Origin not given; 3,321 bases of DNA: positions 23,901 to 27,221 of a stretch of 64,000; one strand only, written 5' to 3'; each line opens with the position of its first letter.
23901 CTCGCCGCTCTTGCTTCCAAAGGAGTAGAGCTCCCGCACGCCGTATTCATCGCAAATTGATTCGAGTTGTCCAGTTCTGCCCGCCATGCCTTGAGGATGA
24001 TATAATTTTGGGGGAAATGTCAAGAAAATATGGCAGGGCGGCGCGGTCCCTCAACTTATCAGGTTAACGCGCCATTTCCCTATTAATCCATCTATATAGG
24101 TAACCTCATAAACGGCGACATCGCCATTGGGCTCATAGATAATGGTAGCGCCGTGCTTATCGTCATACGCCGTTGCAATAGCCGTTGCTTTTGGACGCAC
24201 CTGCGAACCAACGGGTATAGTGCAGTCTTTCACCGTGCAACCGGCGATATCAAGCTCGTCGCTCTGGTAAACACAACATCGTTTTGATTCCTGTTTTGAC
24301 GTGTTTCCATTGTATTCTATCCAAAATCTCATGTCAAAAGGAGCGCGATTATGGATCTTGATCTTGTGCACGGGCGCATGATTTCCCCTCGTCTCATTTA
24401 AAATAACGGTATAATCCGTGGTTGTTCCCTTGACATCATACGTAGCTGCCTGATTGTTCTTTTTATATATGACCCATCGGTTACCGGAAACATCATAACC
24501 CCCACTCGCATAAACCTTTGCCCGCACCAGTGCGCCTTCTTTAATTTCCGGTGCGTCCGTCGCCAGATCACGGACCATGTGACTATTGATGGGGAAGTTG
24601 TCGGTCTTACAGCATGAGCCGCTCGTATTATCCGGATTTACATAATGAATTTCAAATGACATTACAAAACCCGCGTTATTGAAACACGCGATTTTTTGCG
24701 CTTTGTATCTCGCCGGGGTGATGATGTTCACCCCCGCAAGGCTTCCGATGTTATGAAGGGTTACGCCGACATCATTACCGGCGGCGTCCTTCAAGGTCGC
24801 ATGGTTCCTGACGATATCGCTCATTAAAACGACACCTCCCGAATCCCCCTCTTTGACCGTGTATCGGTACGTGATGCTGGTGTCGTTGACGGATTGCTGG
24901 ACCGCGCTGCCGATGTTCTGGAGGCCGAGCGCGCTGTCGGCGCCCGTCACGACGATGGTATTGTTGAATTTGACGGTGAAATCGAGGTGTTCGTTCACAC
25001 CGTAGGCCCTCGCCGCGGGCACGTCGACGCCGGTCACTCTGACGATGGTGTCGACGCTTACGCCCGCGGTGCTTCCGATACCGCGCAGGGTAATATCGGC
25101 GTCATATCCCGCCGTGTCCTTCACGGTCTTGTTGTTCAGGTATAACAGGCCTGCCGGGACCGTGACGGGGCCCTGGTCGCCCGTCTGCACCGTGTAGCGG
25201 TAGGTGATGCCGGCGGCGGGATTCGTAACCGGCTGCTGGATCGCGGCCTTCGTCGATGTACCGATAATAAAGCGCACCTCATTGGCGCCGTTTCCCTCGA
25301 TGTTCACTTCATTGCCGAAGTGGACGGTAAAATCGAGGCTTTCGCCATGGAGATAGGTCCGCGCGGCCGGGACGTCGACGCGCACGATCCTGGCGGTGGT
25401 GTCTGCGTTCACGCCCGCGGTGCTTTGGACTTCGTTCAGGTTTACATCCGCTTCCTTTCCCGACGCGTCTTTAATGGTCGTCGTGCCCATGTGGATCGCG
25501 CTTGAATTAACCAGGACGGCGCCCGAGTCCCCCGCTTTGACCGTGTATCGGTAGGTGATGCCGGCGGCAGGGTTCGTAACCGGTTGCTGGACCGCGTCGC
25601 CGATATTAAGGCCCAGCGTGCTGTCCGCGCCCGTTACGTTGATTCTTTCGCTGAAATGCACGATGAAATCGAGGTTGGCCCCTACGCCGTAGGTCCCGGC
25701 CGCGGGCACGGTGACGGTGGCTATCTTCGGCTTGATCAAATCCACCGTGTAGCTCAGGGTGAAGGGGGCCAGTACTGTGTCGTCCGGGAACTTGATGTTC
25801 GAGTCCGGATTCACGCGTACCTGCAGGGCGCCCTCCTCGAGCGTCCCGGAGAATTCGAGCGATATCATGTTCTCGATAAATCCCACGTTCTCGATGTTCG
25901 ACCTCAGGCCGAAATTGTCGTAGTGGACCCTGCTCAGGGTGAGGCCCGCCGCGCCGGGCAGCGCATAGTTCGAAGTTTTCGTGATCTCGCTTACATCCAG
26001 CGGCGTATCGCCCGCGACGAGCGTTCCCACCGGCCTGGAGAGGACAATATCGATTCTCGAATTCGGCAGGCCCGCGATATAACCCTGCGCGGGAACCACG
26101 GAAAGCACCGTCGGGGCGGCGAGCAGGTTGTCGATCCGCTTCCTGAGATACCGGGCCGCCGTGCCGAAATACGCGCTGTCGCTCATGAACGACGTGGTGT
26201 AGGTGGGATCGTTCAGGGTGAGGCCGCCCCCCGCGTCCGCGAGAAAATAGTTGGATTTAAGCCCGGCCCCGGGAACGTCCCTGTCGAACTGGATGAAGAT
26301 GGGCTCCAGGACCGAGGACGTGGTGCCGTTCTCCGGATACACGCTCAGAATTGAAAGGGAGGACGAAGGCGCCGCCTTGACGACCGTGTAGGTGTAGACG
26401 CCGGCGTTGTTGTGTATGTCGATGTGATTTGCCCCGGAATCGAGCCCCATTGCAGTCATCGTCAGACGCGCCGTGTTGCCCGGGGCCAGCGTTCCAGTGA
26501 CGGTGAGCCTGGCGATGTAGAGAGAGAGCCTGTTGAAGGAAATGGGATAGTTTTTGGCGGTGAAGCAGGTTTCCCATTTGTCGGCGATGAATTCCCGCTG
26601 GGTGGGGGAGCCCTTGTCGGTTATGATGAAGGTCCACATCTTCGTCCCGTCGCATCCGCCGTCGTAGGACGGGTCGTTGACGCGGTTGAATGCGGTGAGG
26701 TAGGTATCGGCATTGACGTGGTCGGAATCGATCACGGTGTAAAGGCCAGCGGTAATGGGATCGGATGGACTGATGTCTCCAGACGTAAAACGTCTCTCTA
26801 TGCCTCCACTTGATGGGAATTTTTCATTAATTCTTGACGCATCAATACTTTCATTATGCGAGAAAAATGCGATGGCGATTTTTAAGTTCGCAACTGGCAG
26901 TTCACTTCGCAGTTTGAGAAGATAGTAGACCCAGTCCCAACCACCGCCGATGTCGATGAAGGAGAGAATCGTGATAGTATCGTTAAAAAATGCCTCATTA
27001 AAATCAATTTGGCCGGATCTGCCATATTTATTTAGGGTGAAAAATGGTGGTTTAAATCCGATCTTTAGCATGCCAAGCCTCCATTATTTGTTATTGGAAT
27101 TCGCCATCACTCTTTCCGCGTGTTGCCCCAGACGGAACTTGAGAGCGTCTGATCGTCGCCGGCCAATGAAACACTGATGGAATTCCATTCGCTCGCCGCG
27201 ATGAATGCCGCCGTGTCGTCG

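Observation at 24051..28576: Moderate-GC island encoding a beta-helix lipoprotein and a signal-peptide-less 1006-aa Ig-repeat protein with tandem ~340-bp DNA repeats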

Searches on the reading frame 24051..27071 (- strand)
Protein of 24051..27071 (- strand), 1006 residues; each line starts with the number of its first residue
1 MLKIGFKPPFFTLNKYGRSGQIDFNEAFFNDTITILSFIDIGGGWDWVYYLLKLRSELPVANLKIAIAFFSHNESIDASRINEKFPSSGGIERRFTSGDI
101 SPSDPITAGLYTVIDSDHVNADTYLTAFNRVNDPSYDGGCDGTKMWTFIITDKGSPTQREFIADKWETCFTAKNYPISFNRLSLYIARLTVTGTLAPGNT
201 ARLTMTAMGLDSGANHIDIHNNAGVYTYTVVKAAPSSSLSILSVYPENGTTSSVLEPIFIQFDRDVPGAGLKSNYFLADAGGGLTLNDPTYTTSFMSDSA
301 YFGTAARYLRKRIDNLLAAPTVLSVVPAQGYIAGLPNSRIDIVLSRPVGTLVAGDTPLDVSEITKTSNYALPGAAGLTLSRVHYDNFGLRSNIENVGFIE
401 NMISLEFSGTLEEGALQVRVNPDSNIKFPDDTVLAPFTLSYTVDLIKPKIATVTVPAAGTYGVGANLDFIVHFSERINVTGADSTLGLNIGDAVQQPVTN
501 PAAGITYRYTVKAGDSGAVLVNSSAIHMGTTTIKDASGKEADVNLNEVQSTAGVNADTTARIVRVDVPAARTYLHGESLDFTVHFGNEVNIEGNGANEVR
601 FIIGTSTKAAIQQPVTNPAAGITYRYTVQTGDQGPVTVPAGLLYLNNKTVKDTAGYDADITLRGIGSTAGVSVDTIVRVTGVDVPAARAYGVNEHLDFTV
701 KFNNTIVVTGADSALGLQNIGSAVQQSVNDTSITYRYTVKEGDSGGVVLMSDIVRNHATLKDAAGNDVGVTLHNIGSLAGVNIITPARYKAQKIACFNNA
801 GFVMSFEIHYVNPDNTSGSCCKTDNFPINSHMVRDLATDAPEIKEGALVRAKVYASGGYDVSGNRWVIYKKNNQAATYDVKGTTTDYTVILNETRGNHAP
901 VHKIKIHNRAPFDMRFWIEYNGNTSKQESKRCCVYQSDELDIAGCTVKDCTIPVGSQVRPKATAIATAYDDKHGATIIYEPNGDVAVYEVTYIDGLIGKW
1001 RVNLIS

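Call 7: search_protein_families(library=pfam, proteins=[window:24051-27071:-], max_evalue=0.1)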
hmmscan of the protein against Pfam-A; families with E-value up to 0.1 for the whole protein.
window:24051-27071:- (1006 aa): 1 family
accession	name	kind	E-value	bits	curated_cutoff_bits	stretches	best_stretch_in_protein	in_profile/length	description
PF13205.12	Big_5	-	1.9e-05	25.8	23.6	0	452-501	8-57/105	Bacterial Ig-like domain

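Call 10: search_protein_families(library=ncbifam, proteins=[window:24051-27071:-], max_evalue=0.1)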
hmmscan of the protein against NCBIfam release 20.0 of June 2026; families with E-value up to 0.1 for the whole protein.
window:24051-27071:- (1006 aa): 0 families
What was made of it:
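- Tried and rejected: NCBIfam gave nothing for genes 2 and 3 (call 10).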

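Call 11: find_homologous_proteins(query=window:24051-27071:-)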
Query window:24051-27071:- (1006 aa): 6 proteins with E <= 0.001 among 8000 candidates.
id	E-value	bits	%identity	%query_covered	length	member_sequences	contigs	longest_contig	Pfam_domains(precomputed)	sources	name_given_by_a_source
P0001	0.0e+0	2011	100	89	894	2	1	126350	PF13205.13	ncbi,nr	ncbi:MAG: hypothetical protein EPN93_11955 [Spirochaetes bacterium]|nr:MAG: hypothetical protein EPN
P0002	2.4e-146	507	55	44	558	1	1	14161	-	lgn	-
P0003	4.2e-98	348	40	57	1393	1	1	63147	-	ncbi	ncbi:MAG: hypothetical protein V1874_02880 [Spirochaetota bacterium]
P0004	3.1e-86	309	40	46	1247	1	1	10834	PF07610.18,PF07382.17,PF02095.22,PF22544.3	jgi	-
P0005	2.4e-44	170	39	34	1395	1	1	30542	PF12951.14,PF19198.6,PF19078.7,PF19077.7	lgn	-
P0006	6.1e-22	96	27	40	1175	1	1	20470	PF13585.13,PF19078.7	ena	-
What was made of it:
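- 25395..25733 (-): Ig-type repeat unit 1 (aa 447-559). Proteins that match this region (P0005, P0006) carry Big_12/Big_13 Pfam domains (call 11).
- P0006, which matches only the Ig repeats, carries a T9SS-type CHU_C domain (call 11).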

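Call 15: find_encoding_contigs(protein=P0003, flank=10000, max_places=3)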
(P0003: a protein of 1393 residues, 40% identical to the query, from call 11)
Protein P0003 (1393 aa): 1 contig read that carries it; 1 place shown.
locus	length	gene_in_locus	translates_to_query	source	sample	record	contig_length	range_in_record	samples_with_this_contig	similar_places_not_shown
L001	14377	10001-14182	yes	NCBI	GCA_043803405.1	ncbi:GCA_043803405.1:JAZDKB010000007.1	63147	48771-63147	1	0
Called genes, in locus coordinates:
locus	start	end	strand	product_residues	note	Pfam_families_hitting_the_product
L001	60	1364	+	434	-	-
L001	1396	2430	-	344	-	PF03783:CsgG, PF13036:LpoB (weak)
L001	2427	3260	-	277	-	-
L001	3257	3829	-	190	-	PF04542:Sigma70_r2 (weak)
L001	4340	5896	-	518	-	PF16980:CitMHS_2, PF03600:CitMHS, PF16980:CitMHS_2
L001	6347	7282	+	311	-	PF03783:CsgG, PF04052:TolB_N (faint), PF13036:LpoB (weak)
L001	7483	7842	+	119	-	PF01797:Y1_Tnp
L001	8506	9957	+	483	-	-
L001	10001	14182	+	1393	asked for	-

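Call 16: find_encoding_contigs(protein=P0004, flank=10000, max_places=3)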
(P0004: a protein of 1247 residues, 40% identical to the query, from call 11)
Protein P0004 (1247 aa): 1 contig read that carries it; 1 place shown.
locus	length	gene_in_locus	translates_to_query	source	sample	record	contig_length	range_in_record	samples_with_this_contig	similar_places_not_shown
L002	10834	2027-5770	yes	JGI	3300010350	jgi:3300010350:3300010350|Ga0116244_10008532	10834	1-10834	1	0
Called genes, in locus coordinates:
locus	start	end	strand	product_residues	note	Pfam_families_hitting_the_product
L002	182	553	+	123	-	PF04480:DUF559, PF18741:MTES_1575 (weak)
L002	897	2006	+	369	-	-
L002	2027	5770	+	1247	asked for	PF07610:DUF1573 (faint), PF22544:HYDIN_VesB_CFA65-like_Ig, PF02095:Extensin_1 (faint), PF07382:HC2 (weak)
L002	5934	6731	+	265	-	PF08239:SH3_3 (weak)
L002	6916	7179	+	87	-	-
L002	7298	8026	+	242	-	PF00089:Trypsin, PF13365:Trypsin_2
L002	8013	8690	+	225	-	PF08798:CRISPR_assoc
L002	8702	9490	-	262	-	PF00795:CN_hydrolase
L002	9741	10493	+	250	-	PF17131:TP_0789-like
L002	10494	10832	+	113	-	?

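Call 17: find_encoding_contigs(protein=P0002, flank=10000, max_places=3)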
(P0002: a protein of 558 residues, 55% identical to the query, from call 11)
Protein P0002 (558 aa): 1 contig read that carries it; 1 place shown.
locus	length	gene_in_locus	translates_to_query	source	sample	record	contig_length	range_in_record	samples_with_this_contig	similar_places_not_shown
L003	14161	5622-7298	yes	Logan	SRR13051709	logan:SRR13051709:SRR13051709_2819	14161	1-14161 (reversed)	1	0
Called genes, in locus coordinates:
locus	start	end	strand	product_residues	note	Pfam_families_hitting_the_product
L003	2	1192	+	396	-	?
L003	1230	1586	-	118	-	PF18478:PIN_10, PF18480:DUF5615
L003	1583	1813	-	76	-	PF04255:DUF433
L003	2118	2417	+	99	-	PF01541:GIY-YIG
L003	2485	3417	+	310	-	PF03783:CsgG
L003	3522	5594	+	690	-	-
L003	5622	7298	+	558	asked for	-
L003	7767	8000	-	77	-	-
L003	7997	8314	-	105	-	PF14076:DUF4258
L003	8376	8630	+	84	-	-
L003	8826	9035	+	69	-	-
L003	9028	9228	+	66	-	PF07927:HicA_toxin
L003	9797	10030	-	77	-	PF04014:MazE_antitoxin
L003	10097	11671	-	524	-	-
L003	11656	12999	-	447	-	-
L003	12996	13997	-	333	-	-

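Call 87: search_protein_families(library=pfam, proteins=[P0003], max_evalue=0.001)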
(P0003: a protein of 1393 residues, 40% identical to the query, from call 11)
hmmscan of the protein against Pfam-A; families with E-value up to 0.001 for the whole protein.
P0003 (1393 aa): 2 families
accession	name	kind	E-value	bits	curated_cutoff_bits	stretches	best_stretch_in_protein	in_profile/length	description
PF16410.10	DUF5018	-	6.2e-11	42.2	38.2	1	663-760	113-213/352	Domain of unknown function (DUF5018)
PF12836.13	HHH_3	-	0.00084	19.8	27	0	1195-1231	21-57/65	Helix-hairpin-helix motif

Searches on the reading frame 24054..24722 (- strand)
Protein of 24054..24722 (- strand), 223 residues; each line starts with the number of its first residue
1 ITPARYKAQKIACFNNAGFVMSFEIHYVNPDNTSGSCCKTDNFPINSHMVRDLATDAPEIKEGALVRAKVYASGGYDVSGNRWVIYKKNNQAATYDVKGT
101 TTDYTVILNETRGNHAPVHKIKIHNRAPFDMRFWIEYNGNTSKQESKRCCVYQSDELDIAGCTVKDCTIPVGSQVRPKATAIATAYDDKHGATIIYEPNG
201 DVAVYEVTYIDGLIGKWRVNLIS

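Call 25: find_homologous_proteins(query=window:24054-24722:-, max_evalue=0.01)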
Query seq(223 aa): 138 candidates shared short words with the query, none scored E <= 0.01.
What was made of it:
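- Tried and rejected: This is a limit of the word index, so absence of relatives is not proven (call 25).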

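Call 26: search_solved_structures(query=window:24054-24722:-, max_evalue=10)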
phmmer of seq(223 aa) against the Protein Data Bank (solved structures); distinct sequences matched with E-value up to 10: 0.

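Call 41: search_protein_families(library=pfam, proteins=[window:24054-24722:-], max_evalue=10)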
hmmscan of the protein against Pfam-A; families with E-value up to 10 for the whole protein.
window:24054-24722:- (223 aa): 2 families
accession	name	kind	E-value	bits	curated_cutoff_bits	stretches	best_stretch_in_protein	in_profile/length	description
PF03413.25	PepSY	-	0.058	14.2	24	1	178-211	6-39/60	Peptidase propeptide and YPEB domain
PF07491.16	PPI_Ypi1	-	0.088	13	27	1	138-154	26-42/57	Protein phosphatase inhibitor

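Call 45: predict_structure(alignment_id=A5)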
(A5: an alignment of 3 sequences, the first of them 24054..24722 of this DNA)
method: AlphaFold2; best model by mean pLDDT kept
length: 223 residues; sequences in the alignment: 3
mean_pLDDT: 72.0   pTM: 0.53
mean pLDDT of the five models: 72.0, 51.7, 51.3, 46.7, 43.7
residues with pLDDT >= 90: 23; 70-90: 108; 50-70: 71; < 50: 21
segments of 3 or more residues with pLDDT < 50: 1-3, 112-115, 139-145, 163-166
pLDDT, mean of each block of 10 residues (from residue 1): 65 78 91 89 73 86 91 76 82 79 77 54 74 68 52 60 54 72 59 66 73 63 66
secondary structure, 60 per line:
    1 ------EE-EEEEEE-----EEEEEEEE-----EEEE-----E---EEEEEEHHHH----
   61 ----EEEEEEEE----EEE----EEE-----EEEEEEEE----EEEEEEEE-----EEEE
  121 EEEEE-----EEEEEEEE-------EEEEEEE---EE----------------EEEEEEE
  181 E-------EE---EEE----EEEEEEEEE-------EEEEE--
elements in order: E10-15 E21-28 E34-37 E47-52 H53-56 E65-72 E77-79 E84-86 E92-99 E104-111 E117-125 E131-138 E146-152 E174-181 E194-196 E201-209 E217-221
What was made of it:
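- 24378..24722 (-): C-terminal beta-sandwich domain D1 (aa 784-898). AF2 pLDDT is 78-91 (call 45).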

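Call 83: fold_search(model_id=the predicted structure, library=pdb)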
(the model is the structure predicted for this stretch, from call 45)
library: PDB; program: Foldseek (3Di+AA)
matches with E <= 10: 1612; with E <= 0.001: 12
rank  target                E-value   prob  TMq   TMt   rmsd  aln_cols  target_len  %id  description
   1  5a9d_A                1.3e-05  1.00  0.23  0.26  14.3       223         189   12  Crystal structure of the extracellular domain of PepT1 (released 2015-09-09)
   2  7pmy_A                2.1e-05  1.00  0.27  0.12  13.2       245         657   10  HsPepT2 bound to Ala-Phe in the inward facing partially occluded conformation (released 2021-10-20)
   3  7u8t_A                3.0e-05  0.99  0.23  0.11  15.8       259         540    8  Vps13 adaptor binding domain in complex with Mcp1 PxP motif peptide (released 2022-03-30)
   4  7pmw_A                8.8e-05  0.98  0.23  0.12  12.9       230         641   12  HsPepT1 bound to Ala-Phe in the outward facing occluded conformation (released 2021-10-20)
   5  5a9i_A                1.4e-04  1.00  0.33  0.36  11.9       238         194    8  Crystal structure of the extracellular domain of PepT2 (released 2015-09-09)
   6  7s8u                  1.4e-04  0.99  0.25  0.11  11.9       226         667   10  Cryo-EM structure of a mammalian peptide transporter (PepT1/slc15a1) in nanodisc (released 2022-07-20)
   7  3s3j_A                4.5e-04  0.66  0.18  0.08  19.5       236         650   11  Transglutaminase 2 in complex with a novel inhibitor (released 2012-06-06)
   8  7nqk_A                5.6e-04  0.87  0.25  0.11  14.0       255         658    7  Cryo-EM structure of the mammalian peptide transporter PepT2 (released 2021-07-07)
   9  1nug_B                7.3e-04  0.77  0.20  0.08  19.1       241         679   10  Role of Calcium Ions in the Activation and Activity of the Transglutaminase 3 Enzyme (2 calciums, 1 Mg, inactive form) (released 2003-04-22)
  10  3cqf_A                8.6e-04  1.00  0.27  0.14   7.4       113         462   11  Crystal structure of anthrolysin O (ALO) (released 2009-03-17)
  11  5a9h                  9.1e-04  0.99  0.33  0.37  11.0       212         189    9  Crystal structure of the extracellular domain of PepT2 (released 2015-09-09)
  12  4kkq_A                9.1e-04  0.66  0.19  0.19  17.6       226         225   12  Crystal structure of Vibrio cholerae RbmA (crystal form 1) (released 2013-05-22)
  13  8r3w_R                1.1e-03  0.84  0.22  0.21  15.0       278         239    7  Crystal structure of a homospecific CR57 diabody (released 2024-11-06)
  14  4kkp_A                1.1e-03  0.57  0.19  0.18  19.2       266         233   10  Crystal structure of Vibrio cholerae RbmA (crystal form 2) (released 2013-05-22)
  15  4kkp_B                1.1e-03  0.51  0.19  0.18  19.2       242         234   10  Crystal structure of Vibrio cholerae RbmA (crystal form 2) (released 2013-05-22)
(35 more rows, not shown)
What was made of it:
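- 24378..24722 (-): Foldseek gives the PepT1/2 extracellular domain and about 15 cytolysin domain 4 structures at probability 1.00 (call 83).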
